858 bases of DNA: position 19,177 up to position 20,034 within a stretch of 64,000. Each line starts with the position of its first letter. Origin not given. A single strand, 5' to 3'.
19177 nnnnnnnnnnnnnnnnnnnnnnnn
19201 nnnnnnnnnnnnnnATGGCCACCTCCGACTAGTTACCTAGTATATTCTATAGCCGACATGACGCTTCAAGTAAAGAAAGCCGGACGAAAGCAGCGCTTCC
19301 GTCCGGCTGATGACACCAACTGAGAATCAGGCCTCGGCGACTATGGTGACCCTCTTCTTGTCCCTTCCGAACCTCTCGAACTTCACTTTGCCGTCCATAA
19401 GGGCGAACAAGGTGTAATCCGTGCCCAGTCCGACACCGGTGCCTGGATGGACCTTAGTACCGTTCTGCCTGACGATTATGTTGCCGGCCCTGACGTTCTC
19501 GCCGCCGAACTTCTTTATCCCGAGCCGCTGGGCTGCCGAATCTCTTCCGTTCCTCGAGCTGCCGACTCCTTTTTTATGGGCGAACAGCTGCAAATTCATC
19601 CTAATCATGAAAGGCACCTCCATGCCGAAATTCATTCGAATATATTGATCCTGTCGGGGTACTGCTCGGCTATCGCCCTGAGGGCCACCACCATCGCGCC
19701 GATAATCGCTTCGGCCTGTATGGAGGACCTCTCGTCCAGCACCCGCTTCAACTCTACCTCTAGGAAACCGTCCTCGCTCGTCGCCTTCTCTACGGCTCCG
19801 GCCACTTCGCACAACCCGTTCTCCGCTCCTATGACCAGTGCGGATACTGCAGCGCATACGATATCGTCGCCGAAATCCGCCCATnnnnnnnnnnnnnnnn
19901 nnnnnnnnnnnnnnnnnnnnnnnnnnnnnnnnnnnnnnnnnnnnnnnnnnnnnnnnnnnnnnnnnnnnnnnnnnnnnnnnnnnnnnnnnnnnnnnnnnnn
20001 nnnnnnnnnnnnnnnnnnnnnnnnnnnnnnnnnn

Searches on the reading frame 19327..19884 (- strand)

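Call 33: search_protein_families(library=pfam, proteins=[window:19327-19884:-], max_evalue=0.00001)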
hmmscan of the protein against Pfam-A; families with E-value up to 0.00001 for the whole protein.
window:19327-19884:- (185 aa): 1 family
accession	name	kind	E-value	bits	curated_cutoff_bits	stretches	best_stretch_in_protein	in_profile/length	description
PF01016.24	Ribosomal_L27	-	6.7e-35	119.4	20.5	1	102-180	1-78/79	Ribosomal L27 protein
